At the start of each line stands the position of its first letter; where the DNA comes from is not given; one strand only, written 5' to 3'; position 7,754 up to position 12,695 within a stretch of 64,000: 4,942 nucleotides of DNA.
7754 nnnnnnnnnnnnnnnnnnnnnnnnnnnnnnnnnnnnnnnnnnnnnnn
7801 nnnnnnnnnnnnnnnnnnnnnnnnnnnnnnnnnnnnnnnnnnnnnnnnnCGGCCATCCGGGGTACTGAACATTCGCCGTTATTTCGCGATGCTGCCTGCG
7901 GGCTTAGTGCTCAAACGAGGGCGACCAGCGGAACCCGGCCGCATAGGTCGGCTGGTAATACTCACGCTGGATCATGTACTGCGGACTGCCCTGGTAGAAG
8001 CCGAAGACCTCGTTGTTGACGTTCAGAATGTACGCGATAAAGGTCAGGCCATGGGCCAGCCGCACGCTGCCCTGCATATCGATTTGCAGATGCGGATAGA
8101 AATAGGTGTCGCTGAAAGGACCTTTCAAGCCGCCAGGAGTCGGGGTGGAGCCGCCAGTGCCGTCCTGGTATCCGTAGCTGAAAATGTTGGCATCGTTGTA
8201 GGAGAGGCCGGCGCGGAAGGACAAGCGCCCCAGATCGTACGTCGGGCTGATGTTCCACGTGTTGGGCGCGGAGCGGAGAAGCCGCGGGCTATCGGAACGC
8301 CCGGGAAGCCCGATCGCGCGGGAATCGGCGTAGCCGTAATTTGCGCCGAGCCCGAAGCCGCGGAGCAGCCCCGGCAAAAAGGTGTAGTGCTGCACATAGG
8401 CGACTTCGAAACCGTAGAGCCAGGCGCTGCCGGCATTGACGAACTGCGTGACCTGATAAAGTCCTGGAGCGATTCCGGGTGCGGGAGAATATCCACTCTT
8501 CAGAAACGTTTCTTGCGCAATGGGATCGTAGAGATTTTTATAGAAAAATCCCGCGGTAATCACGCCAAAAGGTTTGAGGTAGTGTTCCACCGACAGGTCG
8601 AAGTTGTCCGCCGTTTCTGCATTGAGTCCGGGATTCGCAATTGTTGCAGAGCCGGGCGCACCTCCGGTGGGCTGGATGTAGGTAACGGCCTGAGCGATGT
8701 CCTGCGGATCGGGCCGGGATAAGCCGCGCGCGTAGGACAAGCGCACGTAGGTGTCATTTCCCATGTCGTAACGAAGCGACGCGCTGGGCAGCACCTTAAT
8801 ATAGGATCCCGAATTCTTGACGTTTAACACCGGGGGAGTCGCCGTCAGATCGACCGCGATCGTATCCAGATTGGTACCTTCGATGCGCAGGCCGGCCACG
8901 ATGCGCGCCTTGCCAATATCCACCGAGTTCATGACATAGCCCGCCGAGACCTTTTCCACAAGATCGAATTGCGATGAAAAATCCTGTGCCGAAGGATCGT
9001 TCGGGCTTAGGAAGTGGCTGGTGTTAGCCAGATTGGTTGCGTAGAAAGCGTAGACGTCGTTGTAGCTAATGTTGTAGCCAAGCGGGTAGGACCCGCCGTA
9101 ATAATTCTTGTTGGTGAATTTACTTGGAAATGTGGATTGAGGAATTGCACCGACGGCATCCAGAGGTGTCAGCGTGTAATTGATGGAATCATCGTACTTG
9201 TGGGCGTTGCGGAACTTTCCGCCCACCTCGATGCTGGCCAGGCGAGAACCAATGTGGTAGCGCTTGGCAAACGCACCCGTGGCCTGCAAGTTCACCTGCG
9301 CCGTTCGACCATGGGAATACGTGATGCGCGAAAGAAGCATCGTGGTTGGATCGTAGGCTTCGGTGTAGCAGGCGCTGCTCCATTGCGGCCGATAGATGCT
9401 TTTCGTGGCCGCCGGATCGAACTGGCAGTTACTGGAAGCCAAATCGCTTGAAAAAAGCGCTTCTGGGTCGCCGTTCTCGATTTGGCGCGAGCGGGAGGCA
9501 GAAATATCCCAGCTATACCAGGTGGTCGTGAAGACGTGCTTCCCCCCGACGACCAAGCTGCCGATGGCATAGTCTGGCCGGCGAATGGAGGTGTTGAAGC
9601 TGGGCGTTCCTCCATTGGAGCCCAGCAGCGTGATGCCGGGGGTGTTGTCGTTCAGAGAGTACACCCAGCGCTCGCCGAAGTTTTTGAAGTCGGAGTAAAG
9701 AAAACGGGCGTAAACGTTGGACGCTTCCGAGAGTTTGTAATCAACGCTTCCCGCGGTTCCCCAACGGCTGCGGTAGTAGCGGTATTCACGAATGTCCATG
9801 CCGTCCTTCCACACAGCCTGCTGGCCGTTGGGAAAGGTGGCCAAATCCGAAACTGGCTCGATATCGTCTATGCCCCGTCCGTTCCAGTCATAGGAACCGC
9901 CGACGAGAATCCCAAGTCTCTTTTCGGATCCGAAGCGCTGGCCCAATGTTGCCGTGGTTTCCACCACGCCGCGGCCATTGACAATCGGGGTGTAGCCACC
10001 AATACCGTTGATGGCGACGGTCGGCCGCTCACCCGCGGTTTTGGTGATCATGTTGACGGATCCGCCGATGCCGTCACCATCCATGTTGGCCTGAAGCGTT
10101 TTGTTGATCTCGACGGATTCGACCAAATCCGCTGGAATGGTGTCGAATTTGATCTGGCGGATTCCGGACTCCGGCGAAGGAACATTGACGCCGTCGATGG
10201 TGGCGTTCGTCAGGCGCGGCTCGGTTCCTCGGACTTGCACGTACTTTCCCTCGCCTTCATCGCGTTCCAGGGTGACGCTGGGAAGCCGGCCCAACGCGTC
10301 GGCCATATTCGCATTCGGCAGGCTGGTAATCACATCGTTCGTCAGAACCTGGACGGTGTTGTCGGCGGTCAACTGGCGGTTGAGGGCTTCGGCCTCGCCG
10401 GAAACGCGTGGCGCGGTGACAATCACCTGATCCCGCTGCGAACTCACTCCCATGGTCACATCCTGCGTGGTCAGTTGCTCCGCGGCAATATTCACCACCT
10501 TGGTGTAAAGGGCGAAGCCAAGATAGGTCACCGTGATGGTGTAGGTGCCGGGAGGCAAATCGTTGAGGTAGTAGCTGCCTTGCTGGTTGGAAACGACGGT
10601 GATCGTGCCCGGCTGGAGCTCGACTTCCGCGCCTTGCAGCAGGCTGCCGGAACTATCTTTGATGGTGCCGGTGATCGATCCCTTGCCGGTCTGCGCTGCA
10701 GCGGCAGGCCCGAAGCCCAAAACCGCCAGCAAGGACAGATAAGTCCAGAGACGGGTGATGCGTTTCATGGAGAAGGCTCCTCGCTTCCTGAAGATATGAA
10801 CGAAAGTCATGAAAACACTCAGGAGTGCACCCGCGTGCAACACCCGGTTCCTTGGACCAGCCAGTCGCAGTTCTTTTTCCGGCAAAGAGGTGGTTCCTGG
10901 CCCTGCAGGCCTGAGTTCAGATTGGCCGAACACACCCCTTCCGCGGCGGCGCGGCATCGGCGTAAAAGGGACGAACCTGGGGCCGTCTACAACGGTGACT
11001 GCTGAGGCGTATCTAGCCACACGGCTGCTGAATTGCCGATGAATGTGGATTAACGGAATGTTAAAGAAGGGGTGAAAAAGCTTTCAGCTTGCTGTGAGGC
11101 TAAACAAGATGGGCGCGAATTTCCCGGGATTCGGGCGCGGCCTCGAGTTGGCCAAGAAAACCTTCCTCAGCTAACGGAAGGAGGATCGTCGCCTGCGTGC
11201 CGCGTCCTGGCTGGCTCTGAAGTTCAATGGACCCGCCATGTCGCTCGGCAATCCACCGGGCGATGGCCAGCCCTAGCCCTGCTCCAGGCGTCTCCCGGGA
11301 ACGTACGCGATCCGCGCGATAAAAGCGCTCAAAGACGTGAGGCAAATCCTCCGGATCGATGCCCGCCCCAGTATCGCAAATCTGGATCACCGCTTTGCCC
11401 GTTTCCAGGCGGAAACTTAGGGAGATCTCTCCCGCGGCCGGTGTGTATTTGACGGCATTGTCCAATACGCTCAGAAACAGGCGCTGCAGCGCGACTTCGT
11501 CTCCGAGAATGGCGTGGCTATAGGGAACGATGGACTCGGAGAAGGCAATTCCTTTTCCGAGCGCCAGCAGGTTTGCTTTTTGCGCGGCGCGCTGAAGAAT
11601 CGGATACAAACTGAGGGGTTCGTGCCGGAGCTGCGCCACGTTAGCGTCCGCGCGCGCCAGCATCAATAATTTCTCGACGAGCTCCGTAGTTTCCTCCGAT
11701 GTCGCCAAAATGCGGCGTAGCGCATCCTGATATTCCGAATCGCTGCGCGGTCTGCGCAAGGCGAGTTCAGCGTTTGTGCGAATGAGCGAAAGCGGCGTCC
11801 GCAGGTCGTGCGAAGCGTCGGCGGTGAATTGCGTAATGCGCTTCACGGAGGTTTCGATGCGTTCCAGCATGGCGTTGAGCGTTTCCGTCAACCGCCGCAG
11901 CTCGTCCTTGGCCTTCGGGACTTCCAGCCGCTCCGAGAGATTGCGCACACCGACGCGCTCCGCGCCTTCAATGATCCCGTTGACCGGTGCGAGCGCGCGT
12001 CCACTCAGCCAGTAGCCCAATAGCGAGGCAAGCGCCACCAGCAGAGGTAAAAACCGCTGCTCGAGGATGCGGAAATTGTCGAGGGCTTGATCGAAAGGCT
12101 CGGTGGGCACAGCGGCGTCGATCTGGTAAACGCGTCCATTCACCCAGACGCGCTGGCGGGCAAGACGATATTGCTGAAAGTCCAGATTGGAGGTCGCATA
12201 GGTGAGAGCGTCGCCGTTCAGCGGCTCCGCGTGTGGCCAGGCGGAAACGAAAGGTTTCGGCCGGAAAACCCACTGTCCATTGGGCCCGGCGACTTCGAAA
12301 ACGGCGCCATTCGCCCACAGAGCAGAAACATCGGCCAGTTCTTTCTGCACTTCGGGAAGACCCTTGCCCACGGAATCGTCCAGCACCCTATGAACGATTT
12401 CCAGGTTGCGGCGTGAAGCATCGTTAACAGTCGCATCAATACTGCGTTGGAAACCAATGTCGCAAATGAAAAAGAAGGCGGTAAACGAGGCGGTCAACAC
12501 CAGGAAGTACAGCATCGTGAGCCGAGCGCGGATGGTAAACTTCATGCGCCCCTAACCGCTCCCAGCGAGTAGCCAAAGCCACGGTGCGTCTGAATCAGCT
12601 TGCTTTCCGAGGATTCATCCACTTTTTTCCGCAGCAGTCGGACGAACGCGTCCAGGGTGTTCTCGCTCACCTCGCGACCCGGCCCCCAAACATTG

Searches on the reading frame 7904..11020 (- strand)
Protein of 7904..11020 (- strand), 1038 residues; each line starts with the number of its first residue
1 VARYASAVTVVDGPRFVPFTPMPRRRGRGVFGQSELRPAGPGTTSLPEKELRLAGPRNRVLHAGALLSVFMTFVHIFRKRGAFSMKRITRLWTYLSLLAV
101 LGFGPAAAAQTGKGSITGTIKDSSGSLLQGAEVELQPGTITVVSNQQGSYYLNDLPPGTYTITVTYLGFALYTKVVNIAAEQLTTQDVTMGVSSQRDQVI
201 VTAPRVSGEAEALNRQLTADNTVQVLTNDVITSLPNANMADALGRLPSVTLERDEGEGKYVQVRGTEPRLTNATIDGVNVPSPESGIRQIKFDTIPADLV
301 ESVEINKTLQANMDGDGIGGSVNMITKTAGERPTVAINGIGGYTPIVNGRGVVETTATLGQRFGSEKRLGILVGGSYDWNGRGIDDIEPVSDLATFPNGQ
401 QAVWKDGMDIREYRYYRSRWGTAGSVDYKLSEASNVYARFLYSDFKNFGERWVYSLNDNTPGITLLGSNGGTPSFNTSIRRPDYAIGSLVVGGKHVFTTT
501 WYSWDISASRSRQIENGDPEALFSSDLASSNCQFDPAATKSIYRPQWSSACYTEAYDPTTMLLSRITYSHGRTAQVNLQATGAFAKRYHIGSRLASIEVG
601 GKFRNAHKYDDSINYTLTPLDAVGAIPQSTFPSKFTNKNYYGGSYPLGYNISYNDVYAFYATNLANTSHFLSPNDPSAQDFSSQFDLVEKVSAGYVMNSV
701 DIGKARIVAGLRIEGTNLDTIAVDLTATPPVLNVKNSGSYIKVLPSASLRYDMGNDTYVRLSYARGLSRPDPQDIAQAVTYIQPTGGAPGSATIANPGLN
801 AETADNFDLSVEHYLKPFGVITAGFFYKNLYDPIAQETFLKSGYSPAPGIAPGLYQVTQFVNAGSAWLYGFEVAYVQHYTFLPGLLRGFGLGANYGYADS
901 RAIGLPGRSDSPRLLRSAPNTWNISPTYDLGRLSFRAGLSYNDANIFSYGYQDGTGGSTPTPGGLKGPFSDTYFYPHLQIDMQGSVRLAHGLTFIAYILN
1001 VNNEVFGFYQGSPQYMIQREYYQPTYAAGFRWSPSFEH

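Call 37: search_protein_families(library=pfam, proteins=[window:7904-11020:-], max_evalue=0.00001)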
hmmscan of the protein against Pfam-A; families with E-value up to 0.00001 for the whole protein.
window:7904-11020:- (1038 aa): 5 families
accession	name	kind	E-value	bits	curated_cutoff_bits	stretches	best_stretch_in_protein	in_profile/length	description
PF00593.30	TonB_dep_Rec_b-barrel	-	3.3e-26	93.6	27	1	539-954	42-405/436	TonB dependent receptor-like, beta-barrel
PF14905.12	OMP_b-brl_3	-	7.3e-19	68.5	27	1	642-876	70-277/408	Outer membrane protein beta-barrel family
PF13620.12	CarboxypepD_reg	-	9.1e-17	61.6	32.3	1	115-190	1-81/82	Carboxypeptidase regulatory-like domain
PF07715.20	Plug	-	4.2e-16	59.8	23.9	1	218-320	4-106/107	TonB-dependent Receptor Plug Domain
PF13715.12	CarbopepD_reg_2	-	3e-12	46.8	32.2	1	116-199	1-86/88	CarboxypepD_reg-like domain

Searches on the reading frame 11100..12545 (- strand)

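Call 37: search_protein_families(library=pfam, proteins=[window:11100-12545:-], max_evalue=0.00001)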
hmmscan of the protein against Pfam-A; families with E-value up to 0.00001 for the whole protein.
window:11100-12545:- (481 aa): 3 families
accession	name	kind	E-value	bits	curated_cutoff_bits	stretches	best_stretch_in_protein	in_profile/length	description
PF02518.31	HATPase_c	-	1.3e-29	103.3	26.4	1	348-459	1-110/111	Histidine kinase-, DNA gyrase B-, and HSP90-like ATPase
PF00512.31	HisKA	-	4.1e-15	56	26.9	1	238-301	3-65/66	His Kinase A (phospho-acceptor) domain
PF00672.30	HAMP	-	4.5e-11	43.3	25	1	179-231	1-52/53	HAMP domain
